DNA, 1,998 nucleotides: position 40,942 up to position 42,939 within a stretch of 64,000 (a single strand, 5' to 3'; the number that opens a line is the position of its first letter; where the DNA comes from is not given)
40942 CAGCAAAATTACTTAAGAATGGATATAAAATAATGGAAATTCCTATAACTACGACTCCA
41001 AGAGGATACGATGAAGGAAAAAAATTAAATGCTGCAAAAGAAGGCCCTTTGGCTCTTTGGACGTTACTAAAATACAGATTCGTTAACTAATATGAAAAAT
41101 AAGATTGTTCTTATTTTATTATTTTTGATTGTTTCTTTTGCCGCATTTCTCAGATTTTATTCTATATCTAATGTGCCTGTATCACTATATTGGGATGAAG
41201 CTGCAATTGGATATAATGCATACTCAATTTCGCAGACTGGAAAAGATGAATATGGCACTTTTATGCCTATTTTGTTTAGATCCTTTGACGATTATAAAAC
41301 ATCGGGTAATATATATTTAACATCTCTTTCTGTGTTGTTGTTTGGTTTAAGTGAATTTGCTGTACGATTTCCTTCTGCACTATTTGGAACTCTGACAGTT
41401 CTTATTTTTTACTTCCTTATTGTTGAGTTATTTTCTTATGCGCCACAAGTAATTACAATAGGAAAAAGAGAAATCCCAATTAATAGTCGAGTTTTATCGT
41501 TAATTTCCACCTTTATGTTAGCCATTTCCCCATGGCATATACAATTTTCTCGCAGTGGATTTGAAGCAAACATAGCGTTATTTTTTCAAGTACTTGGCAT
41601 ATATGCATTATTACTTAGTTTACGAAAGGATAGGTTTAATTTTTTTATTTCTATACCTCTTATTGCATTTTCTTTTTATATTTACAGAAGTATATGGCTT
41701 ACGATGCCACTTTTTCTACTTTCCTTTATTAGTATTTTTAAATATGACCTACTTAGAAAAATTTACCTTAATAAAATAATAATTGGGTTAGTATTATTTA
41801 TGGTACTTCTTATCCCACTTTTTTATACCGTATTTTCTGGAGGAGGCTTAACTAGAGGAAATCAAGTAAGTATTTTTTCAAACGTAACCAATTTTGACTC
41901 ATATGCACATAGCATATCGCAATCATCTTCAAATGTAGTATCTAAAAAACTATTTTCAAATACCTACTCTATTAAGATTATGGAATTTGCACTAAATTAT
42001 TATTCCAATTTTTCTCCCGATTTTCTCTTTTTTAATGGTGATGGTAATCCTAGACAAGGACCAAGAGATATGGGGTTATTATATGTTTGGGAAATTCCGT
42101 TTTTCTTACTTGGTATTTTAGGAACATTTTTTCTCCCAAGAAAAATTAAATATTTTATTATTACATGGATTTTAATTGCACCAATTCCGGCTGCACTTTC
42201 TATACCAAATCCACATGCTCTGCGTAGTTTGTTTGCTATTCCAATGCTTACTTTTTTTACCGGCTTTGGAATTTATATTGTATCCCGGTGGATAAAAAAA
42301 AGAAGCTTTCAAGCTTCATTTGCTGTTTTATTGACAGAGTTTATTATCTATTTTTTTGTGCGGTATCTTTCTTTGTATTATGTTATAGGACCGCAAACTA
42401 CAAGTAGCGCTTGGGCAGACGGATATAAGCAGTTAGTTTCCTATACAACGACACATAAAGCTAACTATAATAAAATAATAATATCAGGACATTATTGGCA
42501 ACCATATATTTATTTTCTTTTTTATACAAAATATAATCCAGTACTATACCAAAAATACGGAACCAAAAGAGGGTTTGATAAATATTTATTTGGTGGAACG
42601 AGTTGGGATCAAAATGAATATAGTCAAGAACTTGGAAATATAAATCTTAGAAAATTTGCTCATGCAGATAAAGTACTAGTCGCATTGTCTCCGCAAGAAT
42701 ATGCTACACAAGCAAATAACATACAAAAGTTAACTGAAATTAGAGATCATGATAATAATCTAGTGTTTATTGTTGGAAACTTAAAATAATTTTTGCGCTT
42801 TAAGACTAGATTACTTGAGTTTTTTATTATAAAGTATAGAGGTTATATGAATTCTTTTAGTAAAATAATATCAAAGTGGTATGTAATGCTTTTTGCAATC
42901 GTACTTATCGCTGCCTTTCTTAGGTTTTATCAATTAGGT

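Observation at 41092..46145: Three tandem, translationally coupled ArnT/PMT-like GT-C paralogs, plus two more dispersed copies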

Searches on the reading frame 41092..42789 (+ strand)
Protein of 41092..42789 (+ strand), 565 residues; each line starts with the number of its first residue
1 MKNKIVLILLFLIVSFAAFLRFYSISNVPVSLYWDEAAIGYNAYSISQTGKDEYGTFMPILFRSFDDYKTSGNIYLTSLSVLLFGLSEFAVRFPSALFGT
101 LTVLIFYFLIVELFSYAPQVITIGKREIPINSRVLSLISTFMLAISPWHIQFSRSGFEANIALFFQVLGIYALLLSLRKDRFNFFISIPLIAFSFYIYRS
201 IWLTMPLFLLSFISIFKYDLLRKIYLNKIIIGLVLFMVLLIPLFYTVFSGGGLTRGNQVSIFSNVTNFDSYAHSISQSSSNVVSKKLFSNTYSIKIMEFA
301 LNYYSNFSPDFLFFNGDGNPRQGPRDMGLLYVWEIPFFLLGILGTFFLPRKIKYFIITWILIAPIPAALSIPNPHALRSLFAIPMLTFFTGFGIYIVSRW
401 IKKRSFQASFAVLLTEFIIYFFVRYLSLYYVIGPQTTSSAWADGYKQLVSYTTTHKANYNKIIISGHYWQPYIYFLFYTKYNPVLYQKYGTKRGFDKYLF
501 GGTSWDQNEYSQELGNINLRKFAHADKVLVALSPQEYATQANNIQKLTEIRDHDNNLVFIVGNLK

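Call 6: search_protein_families(library=pfam, proteins=[window:41092-42789:+], max_evalue=0.01)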
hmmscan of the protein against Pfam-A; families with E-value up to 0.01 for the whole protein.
window:41092-42789:+ (565 aa): 2 families
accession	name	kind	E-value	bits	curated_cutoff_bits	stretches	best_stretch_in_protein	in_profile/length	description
PF13231.12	PMT_2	-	1.5e-05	25.7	26.1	1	75-116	8-49/160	Dolichyl-phosphate-mannose-protein mannosyltransferase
PF03779.20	SPW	-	0.0039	18.1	31.5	1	134-238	4-91/93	SPW repeat domain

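Call 15: search_solved_structures(query=A1, max_evalue=1, show_alignments=2)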
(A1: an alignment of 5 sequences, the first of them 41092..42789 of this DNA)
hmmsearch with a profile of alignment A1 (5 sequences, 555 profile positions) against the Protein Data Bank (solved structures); distinct sequences matched with E-value up to 1: 3.
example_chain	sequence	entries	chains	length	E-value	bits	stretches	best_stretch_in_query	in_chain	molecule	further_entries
5ezm_A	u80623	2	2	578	0.00091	21.4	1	66-235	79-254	4-amino-4-deoxy-L-arabinose transferase or related glycosyltransferases of PMT family | 4-amino-4-deoxy-L-arabinose (L-Ara4N) transferase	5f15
8i9p_Lh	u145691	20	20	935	0.055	15.5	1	104-208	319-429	dolichyl-diphosphooligosaccharide--protein glycotransferase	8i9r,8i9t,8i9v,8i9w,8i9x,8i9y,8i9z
6so5_E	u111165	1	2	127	0.81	11.6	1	85-163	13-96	Calcium signal-modulating cyclophilin ligand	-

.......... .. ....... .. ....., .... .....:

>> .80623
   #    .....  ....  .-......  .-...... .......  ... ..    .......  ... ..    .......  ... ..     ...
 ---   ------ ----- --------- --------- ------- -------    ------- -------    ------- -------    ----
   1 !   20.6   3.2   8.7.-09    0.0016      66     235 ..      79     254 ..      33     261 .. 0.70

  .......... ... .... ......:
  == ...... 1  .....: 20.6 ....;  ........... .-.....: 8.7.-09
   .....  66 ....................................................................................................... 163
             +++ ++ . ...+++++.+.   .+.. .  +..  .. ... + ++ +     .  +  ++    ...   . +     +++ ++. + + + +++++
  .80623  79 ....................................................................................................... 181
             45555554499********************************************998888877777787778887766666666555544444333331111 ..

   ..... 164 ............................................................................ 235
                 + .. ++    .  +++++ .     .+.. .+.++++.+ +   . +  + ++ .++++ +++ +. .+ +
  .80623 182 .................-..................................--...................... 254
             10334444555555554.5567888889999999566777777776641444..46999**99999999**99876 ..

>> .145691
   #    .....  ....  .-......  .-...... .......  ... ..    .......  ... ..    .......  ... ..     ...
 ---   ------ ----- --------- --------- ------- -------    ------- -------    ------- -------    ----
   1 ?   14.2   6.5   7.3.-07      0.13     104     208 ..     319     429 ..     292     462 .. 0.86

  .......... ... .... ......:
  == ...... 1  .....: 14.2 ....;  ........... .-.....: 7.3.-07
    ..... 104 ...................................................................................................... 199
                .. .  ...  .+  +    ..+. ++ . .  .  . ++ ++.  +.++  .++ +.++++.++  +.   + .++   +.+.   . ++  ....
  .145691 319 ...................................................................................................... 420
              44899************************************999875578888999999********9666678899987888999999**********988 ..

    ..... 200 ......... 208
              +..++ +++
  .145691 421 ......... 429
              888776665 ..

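Call 16: find_homologous_proteins(query=window:41092-42789:+)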
Query window:41092-42789:+ (565 aa): 3774 proteins with E <= 0.001 among 8000 candidates; the best 120 are listed.
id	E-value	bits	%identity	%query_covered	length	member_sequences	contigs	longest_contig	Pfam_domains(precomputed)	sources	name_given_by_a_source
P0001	0.0e+0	1244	100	100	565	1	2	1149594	PF13231.13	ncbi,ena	-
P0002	5.1e-174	598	51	100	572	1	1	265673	PF13231.13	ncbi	-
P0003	2.6e-171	589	52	99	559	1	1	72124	-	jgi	jgi:4-amino-4-deoxy-L-arabinose transferase-like glycosyltransferase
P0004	1.3e-170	587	50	100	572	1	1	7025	PF13231.13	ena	-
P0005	2.6e-170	586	52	98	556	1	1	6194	PF02366.25,PF13231.13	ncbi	-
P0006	6.5e-170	585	50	100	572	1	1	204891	PF13231.13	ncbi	-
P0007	8.6e-170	584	51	98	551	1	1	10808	PF13231.13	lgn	-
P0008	9.0e-168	578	50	99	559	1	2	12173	PF02366.25,PF13231.13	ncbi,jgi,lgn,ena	-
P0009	8.8e-167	574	50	99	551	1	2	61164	PF13231.13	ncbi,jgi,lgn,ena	-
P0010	1.7e-164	567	50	99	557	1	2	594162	PF02366.25,PF13231.13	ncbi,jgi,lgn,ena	-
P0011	2.9e-164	566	49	98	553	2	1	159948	PF02366.25,PF13231.13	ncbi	-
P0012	5.3e-161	555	49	97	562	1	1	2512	PF13231.13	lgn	-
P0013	1.5e-160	554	50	96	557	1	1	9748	PF13231.13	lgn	-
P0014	1.6e-160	554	47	97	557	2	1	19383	PF03779.21,PF13231.13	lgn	-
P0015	1.9e-160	554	48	99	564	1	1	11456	-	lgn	-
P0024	1.1e-156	541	47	96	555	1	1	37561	PF02366.25,PF13231.13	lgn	-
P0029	9.8e-156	538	50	98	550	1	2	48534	PF02366.25,PF13231.13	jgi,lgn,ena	-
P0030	2.8e-155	536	48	99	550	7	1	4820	PF02366.25,PF13231.13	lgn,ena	-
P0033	2.7e-154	533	50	99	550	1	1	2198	PF02366.25,PF13231.13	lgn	-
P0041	2.1e-152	527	47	99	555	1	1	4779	PF02366.25,PF13231.13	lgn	-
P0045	1.1e-150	521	47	100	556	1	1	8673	PF02366.25,PF13231.13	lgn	-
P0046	1.3e-150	521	49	96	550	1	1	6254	PF02366.25,PF13231.13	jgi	jgi:4-amino-4-deoxy-L-arabinose transferase-like glycosyltransferase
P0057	2.7e-149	517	48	99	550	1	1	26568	PF02366.25,PF13231.13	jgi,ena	jgi:4-amino-4-deoxy-L-arabinose transferase-like glycosyltransferase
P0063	2.2e-148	514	49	100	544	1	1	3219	PF02366.25,PF13231.13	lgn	-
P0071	1.8e-146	507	46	99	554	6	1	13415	PF02366.25,PF13231.13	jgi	-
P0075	5.1e-146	506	45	100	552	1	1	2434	PF02366.25,PF13231.13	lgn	-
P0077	5.2e-145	503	46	100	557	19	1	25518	PF02366.25,PF13231.13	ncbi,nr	ncbi:MAG: hypothetical protein US02_C0005G0013 [Candidatus Levybacteria bacterium GW2011_GWA2_36_13]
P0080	1.2e-144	501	47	100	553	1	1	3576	PF02366.25,PF13231.13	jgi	jgi:4-amino-4-deoxy-L-arabinose transferase-like glycosyltransferase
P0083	9.6e-144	498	43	100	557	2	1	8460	PF02366.25,PF13231.13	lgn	-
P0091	1.3e-142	495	45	100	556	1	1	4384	PF02366.25,PF13231.13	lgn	-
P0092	1.8e-142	494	46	100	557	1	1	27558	PF02366.25,PF13231.13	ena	-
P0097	4.2e-140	486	44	99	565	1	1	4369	PF02366.25,PF13231.13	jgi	jgi:4-amino-4-deoxy-L-arabinose transferase-like glycosyltransferase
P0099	1.1e-139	485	43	100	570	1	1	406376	PF13231.13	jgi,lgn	-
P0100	7.8e-139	482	43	97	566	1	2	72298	PF02366.25,PF13231.13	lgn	-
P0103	5.9e-138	479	44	97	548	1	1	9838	PF02366.25,PF13231.13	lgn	-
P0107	1.2e-135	472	45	100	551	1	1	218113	PF02366.25,PF13231.13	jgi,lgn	-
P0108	2.5e-135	471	44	100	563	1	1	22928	PF02366.25,PF13231.13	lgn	-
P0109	4.0e-135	470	46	100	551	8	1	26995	PF02366.25,PF13231.13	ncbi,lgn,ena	-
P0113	2.9e-134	467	45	100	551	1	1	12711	PF02366.25,PF13231.13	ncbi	-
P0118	2.0e-133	464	43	96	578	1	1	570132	PF13231.13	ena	-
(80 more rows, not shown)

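Call 17: find_encoding_contigs(protein=P0001, flank=10000, max_places=3)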
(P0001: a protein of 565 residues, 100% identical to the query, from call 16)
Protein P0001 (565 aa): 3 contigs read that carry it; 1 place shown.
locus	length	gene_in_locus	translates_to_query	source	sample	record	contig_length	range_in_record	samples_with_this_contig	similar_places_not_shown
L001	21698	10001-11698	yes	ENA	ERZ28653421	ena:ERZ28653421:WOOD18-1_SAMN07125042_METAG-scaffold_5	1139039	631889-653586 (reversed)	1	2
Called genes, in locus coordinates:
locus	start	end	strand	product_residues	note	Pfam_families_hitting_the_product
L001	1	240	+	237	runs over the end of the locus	PF13641:Glyco_tranf_2_3 (weak), PF00535:Glycos_transf_2, PF10111:Glyco_tranf_2_2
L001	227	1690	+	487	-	PF01943:Polysacc_synt, PF13440:Polysacc_synt_3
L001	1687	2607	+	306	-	PF00535:Glycos_transf_2, PF13641:Glyco_tranf_2_3, PF13632:Glyco_trans_2_3 (faint)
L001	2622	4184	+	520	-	-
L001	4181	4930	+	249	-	PF00535:Glycos_transf_2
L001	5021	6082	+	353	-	PF00534:Glycos_transf_1, PF13692:Glyco_trans_1_4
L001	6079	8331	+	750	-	PF09586:YfhO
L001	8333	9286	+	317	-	PF00535:Glycos_transf_2, PF13641:Glyco_tranf_2_3, PF13632:Glyco_trans_2_3 (weak)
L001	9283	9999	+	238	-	PF00535:Glycos_transf_2, PF10111:Glyco_tranf_2_2, PF13641:Glyco_tranf_2_3 (weak)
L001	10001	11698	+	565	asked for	PF13231:PMT_2 (faint)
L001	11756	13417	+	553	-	PF02366:PMT, PF13231:PMT_2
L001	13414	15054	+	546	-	PF13231:PMT_2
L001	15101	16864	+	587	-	-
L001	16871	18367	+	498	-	PF13231:PMT_2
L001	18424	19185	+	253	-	PF00535:Glycos_transf_2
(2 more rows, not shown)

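Call 18: find_encoding_contigs(protein=P0002, flank=10000, max_places=3)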
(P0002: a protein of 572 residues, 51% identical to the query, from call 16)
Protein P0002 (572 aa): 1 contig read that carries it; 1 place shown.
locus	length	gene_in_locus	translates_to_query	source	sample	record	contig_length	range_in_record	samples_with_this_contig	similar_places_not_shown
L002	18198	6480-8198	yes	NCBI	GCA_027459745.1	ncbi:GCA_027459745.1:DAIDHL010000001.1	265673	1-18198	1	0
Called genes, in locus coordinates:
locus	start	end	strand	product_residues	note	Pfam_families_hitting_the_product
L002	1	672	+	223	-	?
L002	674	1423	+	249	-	PF00535:Glycos_transf_2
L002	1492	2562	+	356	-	PF13439:Glyco_transf_4 (weak), PF00534:Glycos_transf_1, PF13692:Glyco_trans_1_4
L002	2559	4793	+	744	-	PF09586:YfhO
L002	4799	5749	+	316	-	PF00535:Glycos_transf_2, PF13641:Glyco_tranf_2_3, PF13506:Glyco_transf_21 (faint)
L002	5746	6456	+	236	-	PF00535:Glycos_transf_2, PF10111:Glyco_tranf_2_2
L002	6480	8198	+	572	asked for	PF13231:PMT_2 (faint)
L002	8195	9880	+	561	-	PF13231:PMT_2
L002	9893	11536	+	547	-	PF13231:PMT_2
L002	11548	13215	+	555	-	PF02366:PMT, PF13231:PMT_2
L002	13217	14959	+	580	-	-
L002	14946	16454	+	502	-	-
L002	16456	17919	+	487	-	PF13231:PMT_2 (weak)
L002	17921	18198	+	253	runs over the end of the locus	PF00535:Glycos_transf_2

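Call 19: find_encoding_contigs(protein=P0010, flank=10000, max_places=3)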
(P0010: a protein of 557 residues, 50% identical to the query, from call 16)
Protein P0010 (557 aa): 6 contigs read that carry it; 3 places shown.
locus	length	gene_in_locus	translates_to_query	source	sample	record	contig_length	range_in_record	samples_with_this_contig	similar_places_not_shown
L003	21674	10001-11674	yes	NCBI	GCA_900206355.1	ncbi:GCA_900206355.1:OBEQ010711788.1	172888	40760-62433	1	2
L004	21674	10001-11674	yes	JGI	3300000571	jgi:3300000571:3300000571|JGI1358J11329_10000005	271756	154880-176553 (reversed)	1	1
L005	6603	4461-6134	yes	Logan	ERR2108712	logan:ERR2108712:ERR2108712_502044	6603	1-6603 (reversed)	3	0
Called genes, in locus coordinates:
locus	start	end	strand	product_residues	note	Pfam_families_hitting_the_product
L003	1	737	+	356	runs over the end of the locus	PF00534:Glycos_transf_1, PF13692:Glyco_trans_1_4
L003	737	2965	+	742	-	PF09586:YfhO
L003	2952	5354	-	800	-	PF09586:YfhO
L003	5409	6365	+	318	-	PF00535:Glycos_transf_2, PF10111:Glyco_tranf_2_2 (faint), PF13641:Glyco_tranf_2_3, PF13632:Glyco_trans_2_3 (weak)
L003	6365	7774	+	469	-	PF09852:DUF2079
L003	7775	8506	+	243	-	PF00535:Glycos_transf_2, PF13641:Glyco_tranf_2_3 (weak)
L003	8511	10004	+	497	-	-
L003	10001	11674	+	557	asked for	PF02366:PMT, PF13231:PMT_2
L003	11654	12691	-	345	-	PF01757:Acyl_transf_3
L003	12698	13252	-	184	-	-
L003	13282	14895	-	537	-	PF13231:PMT_2 (weak)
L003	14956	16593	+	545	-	PF02366:PMT, PF13231:PMT_2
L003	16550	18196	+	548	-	PF13231:PMT_2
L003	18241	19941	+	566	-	-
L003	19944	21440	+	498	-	-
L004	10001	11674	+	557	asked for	PF02366:PMT, PF13231:PMT_2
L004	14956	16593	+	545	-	PF02366:PMT, PF13231:PMT_2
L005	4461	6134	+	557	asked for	PF02366:PMT, PF13231:PMT_2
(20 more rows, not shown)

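Call 20: find_related_loci(query=window:41092-42789:+, collection=genome_contigs, flank=10000)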
Query window:41092-42789:+ (565 aa) in genome_contigs; peptide patterns used: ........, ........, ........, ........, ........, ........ (x = any residue, [..] = any of these).
110 stretches matched a pattern; 3 encode a relative of the query (tblastn E <= 1e-3); 3 distinct loci.
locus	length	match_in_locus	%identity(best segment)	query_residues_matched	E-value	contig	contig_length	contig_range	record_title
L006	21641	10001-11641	34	3-563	8e-87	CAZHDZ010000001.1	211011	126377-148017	MAG TPA_asm: uncultured Gammaproteobacteria bacterium isolate SRP286056_co1_222 genome assembly, contig: NODE_27_length_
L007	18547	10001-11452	29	3-500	3e-48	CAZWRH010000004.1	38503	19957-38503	MAG TPA_asm: uncultured Gammaproteobacteria bacterium isolate SRP170004_co1_227 genome assembly, contig: NODE_1413_lengt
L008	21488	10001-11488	29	1-514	5e-39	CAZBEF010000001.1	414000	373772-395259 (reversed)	MAG TPA_asm: uncultured Gammaproteobacteria bacterium isolate SRP278252_co2_430 genome assembly, contig: NODE_10_length_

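Call 35: predict_structure(alignment_id=A2)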
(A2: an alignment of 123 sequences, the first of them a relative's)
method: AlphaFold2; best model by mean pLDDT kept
length: 565 residues; sequences in the alignment: 123
mean_pLDDT: 95.5   pTM: 0.94
mean pLDDT of the five models: 95.5, 95.1, 94.9, 94.8, 94.5
residues with pLDDT >= 90: 507; 70-90: 54; 50-70: 4; < 50: 0
segments of 3 or more residues with pLDDT < 50: none
pLDDT, mean of each block of 10 residues (from residue 1): 95 98 97 97 98 96 91 98 98 98 99 97 96 98 98 95 98 97 97 97 97 97 93 97 92 88 82 85 87 92 97 97 94 98 98 98 97 95 98 98 97 98 98 96 98 98 96 98 98 96 77 90 97 98 98 98 98
secondary structure, 60 per line:
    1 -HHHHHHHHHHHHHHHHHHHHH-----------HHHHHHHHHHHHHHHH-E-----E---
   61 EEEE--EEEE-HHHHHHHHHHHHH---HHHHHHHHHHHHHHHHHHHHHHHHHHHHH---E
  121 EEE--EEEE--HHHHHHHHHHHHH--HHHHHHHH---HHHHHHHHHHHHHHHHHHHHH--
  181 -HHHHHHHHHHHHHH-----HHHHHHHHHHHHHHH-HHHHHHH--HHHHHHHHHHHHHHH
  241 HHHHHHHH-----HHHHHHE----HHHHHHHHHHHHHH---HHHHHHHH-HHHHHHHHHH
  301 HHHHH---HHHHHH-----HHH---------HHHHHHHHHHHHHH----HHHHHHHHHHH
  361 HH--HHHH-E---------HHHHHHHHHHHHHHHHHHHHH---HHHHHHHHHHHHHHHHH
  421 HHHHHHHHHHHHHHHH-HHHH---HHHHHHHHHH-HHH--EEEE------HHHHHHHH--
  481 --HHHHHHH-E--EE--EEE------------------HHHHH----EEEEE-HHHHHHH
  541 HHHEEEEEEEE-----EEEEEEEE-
elements in order: H2-22 H34-49 E61-64 E67-70 H72-84 H88-116 E120-123 E126-129 H132-144 H147-154 H158-178 H182-195 H201-215 H217-223 H226-248 H254-259 H265-278 H282-289 H291-305 H309-314 H332-345 H350-362 H365-368 H380-400 H404-436 H438-441 H445-454 E461-464 H471-478 H483-489 E498-500 H519-523 E528-532 H534-543 E544-551 E557-564

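Call 37: fold_search(model_id=the predicted structure, library=pdb)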
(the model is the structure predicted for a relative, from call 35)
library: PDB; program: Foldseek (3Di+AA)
matches with E <= 10: 227; with E <= 0.001: 18
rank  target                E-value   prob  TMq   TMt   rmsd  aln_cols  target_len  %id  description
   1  8b6l_I                3.1e-08  1.00  0.47  0.40  12.8       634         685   13  Subtomogram average of the human Sec61-TRAP-OSTA-translocon (released 2022-12-07)
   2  6s7o_A                1.5e-07  1.00  0.52  0.46  12.6       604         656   12  Cryo-EM structure of human oligosaccharyltransferase complex OST-A (released 2019-12-18)
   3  5ezm                  1.7e-07  1.00  0.53  0.56  11.4       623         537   11  Crystal Structure of ArnT from Cupriavidus metallidurans in the apo state (released 2016-02-17)
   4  8pn9_A                3.2e-07  1.00  0.54  0.47  12.2       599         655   13  Structure of human oligosaccharyltransferase OST-A complex bound to NGI-1 (released 2024-05-08)
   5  9n9j_I                3.9e-07  1.00  0.51  0.43  12.8       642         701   14  Structure of a GRP94 folding intermediate engaged with a CCDC134- and FKBP11-bound secretory translocon (released 2025-11-19)
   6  3wak                  4.3e-07  1.00  0.51  0.35  12.4       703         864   12  Crystal structure of the Archaeoglobus fulgidus oligosaccharyltransferase (O29867_ARCFU) in the apo form (released 2013-10-30)
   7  5f15                  5.4e-07  1.00  0.55  0.57  10.4       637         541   12  Crystal Structure of ArnT from Cupriavidus metallidurans bound to Undecaprenyl phosphate (released 2016-02-17)
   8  7oci_F                1.1e-06  1.00  0.54  0.49  11.2       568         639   11  Cryo-EM structure of yeast Ost6p containing oligosaccharyltransferase complex (released 2022-02-16)
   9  6s7t_A                1.4e-06  1.00  0.53  0.44  12.0       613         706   12  Cryo-EM structure of human oligosaccharyltransferase complex OST-B (released 2019-12-18)
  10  6ftg_5                2.6e-06  1.00  0.48  0.43  13.3       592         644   13  Subtomogram average of OST-containing ribosome-translocon complexes from canine rough microsomal membranes (released 2018-03-21)
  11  6gxc_A                5.3e-06  1.00  0.48  0.40  14.8       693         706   12  Bacterial oligosaccharyltransferase PglB in complex with an inhibitory peptide and a reactive lipid-linked oligosaccha (released 2018-11-14)
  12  8age_A                8.9e-06  1.00  0.50  0.45  11.4       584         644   13  Structure of yeast oligosaccharylransferase complex with acceptor peptide bound (released 2022-12-07)
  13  9i5k_A                7.0e-05  1.00  0.47  0.53  12.1       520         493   14  Structure of the Chaetomium thermophilum Pmt4 homodimer (C2 symmetry) (released 2025-12-24)
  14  9s6s_A                1.5e-04  1.00  0.41  0.43  12.4       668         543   10  Ternary cryo-EM structure of human ALG9 with Dol25-PP-GlcNAc2Man6, Dol25-P-Man and Fab (released 2026-03-18)
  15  9s6u_A                1.5e-04  1.00  0.42  0.43  12.3       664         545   10  Ternary cryo-EM structure of human ALG9 with Dol25-PP-GlcNAc2Man8, Dol25-P-Man and Fab (released 2026-03-18)
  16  6p25_B                6.6e-04  1.00  0.31  0.26   4.7       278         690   15  Structure of S. cerevisiae protein O-mannosyltransferase Pmt1-Pmt2 complex bound to the sugar donor and a peptide acce (released 2019-07-10)
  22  6p25_A                2.8e-03  1.00  0.31  0.24   5.4       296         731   16  Structure of S. cerevisiae protein O-mannosyltransferase Pmt1-Pmt2 complex bound to the sugar donor and a peptide acce (released 2019-07-10)
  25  7bvf_A                1.7e-02  1.00  0.36  0.21  10.4       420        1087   11  Cryo-EM structure of Mycobacterium tuberculosis arabinosyltransferase EmbA-EmbB-AcpM2 in complex with ethambutol (released 2020-04-29)
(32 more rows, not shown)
